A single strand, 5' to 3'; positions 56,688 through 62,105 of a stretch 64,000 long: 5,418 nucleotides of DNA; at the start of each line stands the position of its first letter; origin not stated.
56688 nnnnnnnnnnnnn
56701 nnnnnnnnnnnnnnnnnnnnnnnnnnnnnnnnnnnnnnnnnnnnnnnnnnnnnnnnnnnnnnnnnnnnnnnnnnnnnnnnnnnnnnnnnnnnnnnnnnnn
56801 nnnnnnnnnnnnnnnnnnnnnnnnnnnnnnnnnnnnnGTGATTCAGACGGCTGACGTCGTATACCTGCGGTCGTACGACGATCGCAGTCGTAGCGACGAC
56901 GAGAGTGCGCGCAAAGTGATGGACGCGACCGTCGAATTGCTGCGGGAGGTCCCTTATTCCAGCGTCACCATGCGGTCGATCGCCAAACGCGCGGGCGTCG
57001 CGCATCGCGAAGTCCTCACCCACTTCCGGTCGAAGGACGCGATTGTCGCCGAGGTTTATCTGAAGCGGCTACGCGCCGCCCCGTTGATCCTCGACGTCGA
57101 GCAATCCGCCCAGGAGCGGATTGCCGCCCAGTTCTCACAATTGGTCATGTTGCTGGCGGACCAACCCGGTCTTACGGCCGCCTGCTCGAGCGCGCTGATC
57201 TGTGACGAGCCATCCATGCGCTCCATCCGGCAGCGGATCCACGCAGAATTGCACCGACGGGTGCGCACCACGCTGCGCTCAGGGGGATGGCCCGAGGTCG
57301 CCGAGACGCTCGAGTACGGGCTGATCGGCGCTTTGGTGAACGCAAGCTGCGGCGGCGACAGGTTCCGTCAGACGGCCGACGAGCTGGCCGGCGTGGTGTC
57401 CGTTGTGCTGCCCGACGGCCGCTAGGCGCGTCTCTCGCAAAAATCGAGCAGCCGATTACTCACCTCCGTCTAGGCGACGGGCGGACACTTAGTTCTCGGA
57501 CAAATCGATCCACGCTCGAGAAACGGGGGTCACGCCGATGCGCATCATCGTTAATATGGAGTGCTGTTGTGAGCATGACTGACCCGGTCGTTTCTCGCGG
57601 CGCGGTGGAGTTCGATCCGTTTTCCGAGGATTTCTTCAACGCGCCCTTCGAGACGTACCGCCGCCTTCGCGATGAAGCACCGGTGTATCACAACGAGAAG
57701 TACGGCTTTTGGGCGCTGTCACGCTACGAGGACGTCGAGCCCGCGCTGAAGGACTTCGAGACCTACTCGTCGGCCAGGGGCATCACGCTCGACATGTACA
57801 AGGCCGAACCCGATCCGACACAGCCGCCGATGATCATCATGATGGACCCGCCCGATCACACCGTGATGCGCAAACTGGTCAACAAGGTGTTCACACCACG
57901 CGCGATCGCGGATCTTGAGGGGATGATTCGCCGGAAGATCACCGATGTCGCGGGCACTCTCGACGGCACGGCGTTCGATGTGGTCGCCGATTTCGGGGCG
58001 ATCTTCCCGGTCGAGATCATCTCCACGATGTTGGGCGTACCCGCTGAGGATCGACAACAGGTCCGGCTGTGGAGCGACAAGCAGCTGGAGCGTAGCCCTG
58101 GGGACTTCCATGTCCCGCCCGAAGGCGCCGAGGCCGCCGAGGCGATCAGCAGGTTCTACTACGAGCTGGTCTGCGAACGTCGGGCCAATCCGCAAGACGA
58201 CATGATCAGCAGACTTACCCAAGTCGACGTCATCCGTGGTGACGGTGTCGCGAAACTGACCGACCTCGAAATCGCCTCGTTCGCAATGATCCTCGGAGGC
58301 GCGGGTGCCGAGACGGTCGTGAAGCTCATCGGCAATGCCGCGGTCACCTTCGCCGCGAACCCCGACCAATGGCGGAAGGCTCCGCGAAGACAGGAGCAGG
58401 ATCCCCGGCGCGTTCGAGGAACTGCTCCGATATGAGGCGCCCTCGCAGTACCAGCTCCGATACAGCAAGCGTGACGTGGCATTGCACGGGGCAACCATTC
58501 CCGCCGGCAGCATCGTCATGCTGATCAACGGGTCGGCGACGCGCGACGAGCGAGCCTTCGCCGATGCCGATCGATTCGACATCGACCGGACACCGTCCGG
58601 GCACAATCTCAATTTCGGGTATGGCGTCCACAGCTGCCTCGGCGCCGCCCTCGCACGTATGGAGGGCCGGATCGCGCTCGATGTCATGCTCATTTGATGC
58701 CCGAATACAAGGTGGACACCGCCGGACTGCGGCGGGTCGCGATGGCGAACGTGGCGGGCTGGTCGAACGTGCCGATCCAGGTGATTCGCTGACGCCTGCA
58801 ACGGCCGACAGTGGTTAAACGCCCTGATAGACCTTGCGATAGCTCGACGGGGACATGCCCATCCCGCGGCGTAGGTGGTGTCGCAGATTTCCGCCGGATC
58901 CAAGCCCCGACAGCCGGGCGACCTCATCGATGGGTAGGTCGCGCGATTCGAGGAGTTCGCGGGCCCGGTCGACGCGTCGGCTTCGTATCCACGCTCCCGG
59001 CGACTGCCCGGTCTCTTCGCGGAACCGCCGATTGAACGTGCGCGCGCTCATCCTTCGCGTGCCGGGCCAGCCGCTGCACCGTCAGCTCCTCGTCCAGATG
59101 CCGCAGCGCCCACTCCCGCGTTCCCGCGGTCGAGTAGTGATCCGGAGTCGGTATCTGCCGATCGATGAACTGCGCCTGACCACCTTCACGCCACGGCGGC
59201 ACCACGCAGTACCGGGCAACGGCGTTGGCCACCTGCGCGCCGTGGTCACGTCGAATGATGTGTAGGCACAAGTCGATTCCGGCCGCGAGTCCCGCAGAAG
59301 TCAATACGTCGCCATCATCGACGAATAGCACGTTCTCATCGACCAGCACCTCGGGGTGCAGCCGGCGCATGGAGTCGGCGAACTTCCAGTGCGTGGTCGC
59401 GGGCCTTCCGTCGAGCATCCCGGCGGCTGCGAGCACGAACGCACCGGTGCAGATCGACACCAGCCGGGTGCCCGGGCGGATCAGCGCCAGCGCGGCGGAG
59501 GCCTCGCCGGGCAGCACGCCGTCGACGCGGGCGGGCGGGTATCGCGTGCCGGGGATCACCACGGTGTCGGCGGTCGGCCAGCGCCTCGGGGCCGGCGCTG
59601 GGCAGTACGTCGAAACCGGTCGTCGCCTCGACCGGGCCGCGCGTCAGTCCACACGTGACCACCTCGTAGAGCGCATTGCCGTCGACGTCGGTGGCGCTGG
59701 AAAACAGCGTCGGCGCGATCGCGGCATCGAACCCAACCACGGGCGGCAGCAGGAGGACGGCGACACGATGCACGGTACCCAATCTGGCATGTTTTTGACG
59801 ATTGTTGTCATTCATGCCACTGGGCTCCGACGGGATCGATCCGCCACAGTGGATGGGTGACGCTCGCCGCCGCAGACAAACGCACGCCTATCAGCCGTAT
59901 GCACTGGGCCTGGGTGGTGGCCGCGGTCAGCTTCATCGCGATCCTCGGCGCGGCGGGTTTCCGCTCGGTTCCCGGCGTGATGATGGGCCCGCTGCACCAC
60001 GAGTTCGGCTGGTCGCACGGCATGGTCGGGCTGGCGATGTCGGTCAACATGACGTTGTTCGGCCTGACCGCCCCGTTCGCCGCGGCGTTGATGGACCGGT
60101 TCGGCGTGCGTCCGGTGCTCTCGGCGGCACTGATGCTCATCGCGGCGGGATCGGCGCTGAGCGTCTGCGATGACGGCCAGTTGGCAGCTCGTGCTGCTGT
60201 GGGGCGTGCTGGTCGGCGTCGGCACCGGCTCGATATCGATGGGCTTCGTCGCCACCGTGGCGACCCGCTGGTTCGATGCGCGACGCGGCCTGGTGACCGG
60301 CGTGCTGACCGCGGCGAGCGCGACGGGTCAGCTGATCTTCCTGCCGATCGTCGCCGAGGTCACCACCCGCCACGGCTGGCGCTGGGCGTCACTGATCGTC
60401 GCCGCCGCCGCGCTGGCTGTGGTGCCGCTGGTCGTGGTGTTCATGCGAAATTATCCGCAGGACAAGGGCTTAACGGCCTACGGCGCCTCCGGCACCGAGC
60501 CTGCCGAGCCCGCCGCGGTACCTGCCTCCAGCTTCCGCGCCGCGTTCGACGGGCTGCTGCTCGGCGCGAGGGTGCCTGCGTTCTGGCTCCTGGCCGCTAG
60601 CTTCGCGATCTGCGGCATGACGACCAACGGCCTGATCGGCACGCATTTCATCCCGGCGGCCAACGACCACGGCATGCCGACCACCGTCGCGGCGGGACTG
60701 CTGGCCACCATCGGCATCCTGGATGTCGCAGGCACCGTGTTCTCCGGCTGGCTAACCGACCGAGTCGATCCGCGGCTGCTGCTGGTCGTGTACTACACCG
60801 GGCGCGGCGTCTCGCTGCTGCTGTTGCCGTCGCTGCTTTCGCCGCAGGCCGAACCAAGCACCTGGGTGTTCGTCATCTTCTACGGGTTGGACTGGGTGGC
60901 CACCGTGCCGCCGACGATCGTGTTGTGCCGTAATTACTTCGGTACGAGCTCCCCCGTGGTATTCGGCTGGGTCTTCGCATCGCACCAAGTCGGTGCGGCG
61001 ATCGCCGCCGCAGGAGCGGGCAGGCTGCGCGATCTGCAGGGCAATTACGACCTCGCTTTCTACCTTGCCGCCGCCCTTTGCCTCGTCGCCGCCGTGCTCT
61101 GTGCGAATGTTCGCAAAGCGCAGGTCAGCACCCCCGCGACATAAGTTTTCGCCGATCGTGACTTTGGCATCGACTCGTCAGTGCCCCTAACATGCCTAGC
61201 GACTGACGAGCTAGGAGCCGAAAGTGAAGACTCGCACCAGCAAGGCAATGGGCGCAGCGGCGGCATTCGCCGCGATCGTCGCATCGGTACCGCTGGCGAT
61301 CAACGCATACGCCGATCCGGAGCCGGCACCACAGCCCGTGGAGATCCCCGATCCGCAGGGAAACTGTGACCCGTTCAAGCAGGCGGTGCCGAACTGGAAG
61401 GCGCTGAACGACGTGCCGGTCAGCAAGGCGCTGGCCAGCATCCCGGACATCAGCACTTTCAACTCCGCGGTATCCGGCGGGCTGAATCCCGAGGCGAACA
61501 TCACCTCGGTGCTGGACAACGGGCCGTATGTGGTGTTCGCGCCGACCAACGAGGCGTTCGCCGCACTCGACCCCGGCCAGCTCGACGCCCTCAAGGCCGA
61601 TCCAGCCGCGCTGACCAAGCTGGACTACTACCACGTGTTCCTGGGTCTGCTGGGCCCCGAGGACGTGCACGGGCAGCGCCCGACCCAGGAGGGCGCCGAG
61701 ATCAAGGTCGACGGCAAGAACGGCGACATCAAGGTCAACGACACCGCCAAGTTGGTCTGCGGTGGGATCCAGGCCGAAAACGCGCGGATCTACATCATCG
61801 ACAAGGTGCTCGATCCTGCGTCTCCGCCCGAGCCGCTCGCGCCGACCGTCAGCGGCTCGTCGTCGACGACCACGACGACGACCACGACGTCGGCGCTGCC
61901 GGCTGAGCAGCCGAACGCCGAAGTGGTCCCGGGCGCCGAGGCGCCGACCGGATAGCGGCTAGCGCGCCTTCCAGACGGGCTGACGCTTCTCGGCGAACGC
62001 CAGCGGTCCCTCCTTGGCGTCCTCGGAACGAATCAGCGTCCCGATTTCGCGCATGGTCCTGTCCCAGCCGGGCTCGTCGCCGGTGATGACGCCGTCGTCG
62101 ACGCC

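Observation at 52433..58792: LuxE/LuxC-like pair with SDR, two TetRs and a P450 but no luciferase: candidate CoA-independent two-protein acid reductase pathway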

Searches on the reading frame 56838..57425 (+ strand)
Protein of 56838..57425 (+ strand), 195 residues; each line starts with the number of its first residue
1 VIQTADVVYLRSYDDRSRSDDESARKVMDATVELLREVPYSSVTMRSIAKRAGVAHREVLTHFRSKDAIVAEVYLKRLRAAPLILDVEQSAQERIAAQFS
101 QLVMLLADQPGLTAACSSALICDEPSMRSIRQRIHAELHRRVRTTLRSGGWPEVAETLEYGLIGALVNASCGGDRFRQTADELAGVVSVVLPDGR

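Call 4: search_protein_families(library=pfam, proteins=[window:56838-57425:+], max_evalue=0.01)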
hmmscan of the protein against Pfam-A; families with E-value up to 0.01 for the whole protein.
window:56838-57425:+ (195 aa): 1 family
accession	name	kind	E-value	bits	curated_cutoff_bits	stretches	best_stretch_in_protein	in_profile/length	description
PF00440.29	TetR_N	-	1.3e-12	47.8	24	1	28-73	2-47/47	Bacterial regulatory proteins, tetR family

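Call 5: search_protein_families(library=ncbifam, proteins=[window:56838-57425:+], max_evalue=0.01)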
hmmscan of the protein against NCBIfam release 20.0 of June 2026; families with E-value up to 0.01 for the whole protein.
window:56838-57425:+ (195 aa): 17 families
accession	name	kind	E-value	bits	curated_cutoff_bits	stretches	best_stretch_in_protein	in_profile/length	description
NF041196.1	ScbR_bind_reg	equivalog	1.1e-07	32.2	150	1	25-148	9-134/191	ScbR family autoregulator-binding transcription factor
NF033703.1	transcr_KstR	equivalog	2e-07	30.8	280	1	18-136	3-125/185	cholesterol catabolism transcriptional regulator KstR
TIGR03384.1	betaine_BetI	equivalog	7.4e-07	29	201.3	1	24-77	10-63/189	choline-binding transcriptional repressor BetI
TIGR03968.1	mycofact_TetR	equivalog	7.1e-06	25.7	224.9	1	17-80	4-67/190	mycofactocin system transcriptional regulator MftR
NF011572.0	PRK14996.1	equivalog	1e-05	25.5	144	1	21-107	7-88/192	TetR family transcriptional regulator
NF053878.1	FATransRegFadRBac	equivalog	1.4e-05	24.9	200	1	25-102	6-83/190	fatty acid metabolism transcriptional regulator FadR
NF001978.0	PRK00767.1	equivalog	2.8e-05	24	118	1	25-79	12-66/197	transcriptional regulator BetI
NF050111.1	TransRegSACE7040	equivalog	0.00022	21.2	250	1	25-75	4-54/186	SACE_7040 family transcriptional regulator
NF037937.1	septum_RefZ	equivalog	0.00047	20.1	180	1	25-78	2-55/195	forespore capture DNA-binding protein RefZ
NF007949.0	PRK10668.1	equivalog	0.00055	19.5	271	1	21-75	10-64/216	multidrug efflux transporter transcriptional repressor AcrR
NF053731.1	TransRegFasRMycb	equivalog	0.0017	18.2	330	1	21-75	10-64/199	HTH-type transcriptional activator FasR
NF053516.1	TranRepPrsAVib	equivalog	0.0025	17.6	300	1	22-79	6-63/208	TetR family transcriptional repressor PsrA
NF010319.1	PRK13756.1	equivalog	0.0028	17.6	265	1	25-70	5-50/199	tetracycline resistance transcriptional repressor TetR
NF011584.0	PRK15008.1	equivalog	0.0038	17.1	230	1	15-74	11-70/212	HTH-type transcriptional regulator RutR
NF008402.0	PRK11202.1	equivalog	0.0038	16.9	151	1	19-68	8-58/211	HTH-type transcriptional repressor FabR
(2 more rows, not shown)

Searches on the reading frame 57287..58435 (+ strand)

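Call 4: search_protein_families(library=pfam, proteins=[window:57287-58435:+], max_evalue=0.01)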
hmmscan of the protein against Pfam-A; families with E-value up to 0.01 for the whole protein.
window:57287-58435:+ (382 aa): 1 family
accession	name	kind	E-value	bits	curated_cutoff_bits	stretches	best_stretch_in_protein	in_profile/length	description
PF00067.27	p450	-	0.00017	20.9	22.8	0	141-253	46-162/462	Cytochrome P450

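Call 5: search_protein_families(library=ncbifam, proteins=[window:57287-58435:+], max_evalue=0.01)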
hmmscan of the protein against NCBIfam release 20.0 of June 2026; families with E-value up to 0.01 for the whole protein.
window:57287-58435:+ (382 aa): 6 families
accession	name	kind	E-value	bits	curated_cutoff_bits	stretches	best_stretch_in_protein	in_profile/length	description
NF041177.1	Cyp119_Thmprot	equivalog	8.3e-26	90.6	680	1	121-364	2-235/368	cytochrome P450 Cyp119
TIGR04538.1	P450_cycloAA_1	subfamily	1.2e-23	83.6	500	1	112-363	3-249/395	cytochrome P450, cyclodipeptide synthase-associated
NF041802.1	P450_SolI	exception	1.1e-14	53.8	850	1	121-313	33-242/424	solanimycin biosynthesis cytochrome P450 SolI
TIGR04458.1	CYP450_TxtE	equivalog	7.4e-12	44.6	500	1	117-362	10-266/403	4-nitrotryptophan synthase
NF045816.1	PentlenlactSyn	equivalog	3.3e-11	42.5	700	1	189-361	89-252/396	pentalenolactone synthase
TIGR04515.1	P450_rel_GT_act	subfamily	2.2e-10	40.4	343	1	121-373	34-261/386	P450-derived glycosyltransferase activator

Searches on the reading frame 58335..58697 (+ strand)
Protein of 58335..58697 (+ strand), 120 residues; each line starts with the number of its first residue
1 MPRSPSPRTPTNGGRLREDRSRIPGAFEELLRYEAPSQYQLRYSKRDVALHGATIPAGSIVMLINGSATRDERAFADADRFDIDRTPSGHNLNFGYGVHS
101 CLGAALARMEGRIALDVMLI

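Call 4: search_protein_families(library=pfam, proteins=[window:58335-58697:+], max_evalue=0.01)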
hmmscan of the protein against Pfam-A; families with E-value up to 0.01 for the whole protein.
window:58335-58697:+ (120 aa): 2 families
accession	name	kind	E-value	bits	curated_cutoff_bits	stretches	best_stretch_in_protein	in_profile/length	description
PF00067.27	p450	-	2e-16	60.3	22.8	1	27-119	328-429/462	Cytochrome P450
PF25182.1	NonGDSL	-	0.0017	18.2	80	1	73-109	177-213/220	Non-GDSL lipase-like family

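Call 5: search_protein_families(library=ncbifam, proteins=[window:58335-58697:+], max_evalue=0.01)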
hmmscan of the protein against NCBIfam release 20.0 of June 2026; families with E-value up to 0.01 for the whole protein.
window:58335-58697:+ (120 aa): 8 families
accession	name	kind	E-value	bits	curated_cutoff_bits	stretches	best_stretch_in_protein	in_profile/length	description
NF041177.1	Cyp119_Thmprot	equivalog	1.4e-22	80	680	1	25-116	244-334/368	cytochrome P450 Cyp119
TIGR04458.1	CYP450_TxtE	equivalog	3.7e-20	71.9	500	1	10-110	263-363/403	4-nitrotryptophan synthase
NF045816.1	PentlenlactSyn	equivalog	2.3e-18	66.1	700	1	9-111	249-355/396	pentalenolactone synthase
TIGR04538.1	P450_cycloAA_1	subfamily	4.2e-18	65.4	500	1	13-119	248-363/395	cytochrome P450, cyclodipeptide synthase-associated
TIGR04515.1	P450_rel_GT_act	subfamily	4e-17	62.7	343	1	8-118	245-355/386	P450-derived glycosyltransferase activator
NF041802.1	P450_SolI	exception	5.3e-16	58.1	850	1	14-114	287-387/424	solanimycin biosynthesis cytochrome P450 SolI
NF050147.1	aminopyruv_ApyO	equivalog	1.3e-08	33.9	525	1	22-109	288-380/444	RiPP biosynthesis cytochrome P450 ApyO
NF045812.1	PentlenOxigase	equivalog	2.6e-08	33.1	800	1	28-119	307-406/444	pentalenene oxygenase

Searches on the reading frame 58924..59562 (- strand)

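Call 4: search_protein_families(library=pfam, proteins=[window:58924-59562:-], max_evalue=0.01)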
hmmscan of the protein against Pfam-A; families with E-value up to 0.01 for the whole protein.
window:58924-59562:- (212 aa): 1 family
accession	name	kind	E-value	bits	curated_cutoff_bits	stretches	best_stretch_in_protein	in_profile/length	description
PF01965.30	DJ-1_PfpI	-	2e-12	47.7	26.6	1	29-104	92-164/165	DJ-1/PfpI family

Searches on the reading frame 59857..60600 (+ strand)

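Call 39: search_protein_families(library=pfam, proteins=[window:59857-60600:+], max_evalue=0.001)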
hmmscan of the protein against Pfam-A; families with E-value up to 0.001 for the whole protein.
window:59857-60600:+ (247 aa): 1 family
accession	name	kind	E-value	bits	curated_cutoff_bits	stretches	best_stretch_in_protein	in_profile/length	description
PF07690.21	MFS_1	-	1.3e-10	41.2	33.4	1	26-102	2-80/347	Major Facilitator Superfamily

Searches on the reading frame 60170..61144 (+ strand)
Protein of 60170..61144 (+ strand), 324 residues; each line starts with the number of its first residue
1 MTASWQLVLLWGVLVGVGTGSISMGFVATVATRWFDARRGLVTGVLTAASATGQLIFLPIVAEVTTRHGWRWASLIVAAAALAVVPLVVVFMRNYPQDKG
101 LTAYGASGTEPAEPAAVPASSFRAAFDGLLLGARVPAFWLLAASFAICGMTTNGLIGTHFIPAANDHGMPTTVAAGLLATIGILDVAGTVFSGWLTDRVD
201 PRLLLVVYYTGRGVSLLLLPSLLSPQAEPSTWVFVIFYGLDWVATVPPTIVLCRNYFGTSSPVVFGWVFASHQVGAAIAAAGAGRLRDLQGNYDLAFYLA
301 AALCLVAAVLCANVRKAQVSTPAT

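Call 39: search_protein_families(library=pfam, proteins=[window:60170-61144:+], max_evalue=0.001)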
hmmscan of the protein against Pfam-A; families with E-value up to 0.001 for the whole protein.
window:60170-61144:+ (324 aa): 1 family
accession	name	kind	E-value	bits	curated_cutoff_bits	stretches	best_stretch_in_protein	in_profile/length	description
PF07690.21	MFS_1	-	2.5e-24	86.3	33.4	1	3-280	84-347/347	Major Facilitator Superfamily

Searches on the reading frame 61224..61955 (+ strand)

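Call 39: search_protein_families(library=pfam, proteins=[window:61224-61955:+], max_evalue=0.001)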
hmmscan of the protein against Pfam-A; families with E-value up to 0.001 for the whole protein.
window:61224-61955:+ (243 aa): 1 family
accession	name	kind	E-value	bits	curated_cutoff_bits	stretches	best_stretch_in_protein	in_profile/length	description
PF02469.27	Fasciclin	-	4e-21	75.9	22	1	76-198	3-123/123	Fasciclin domain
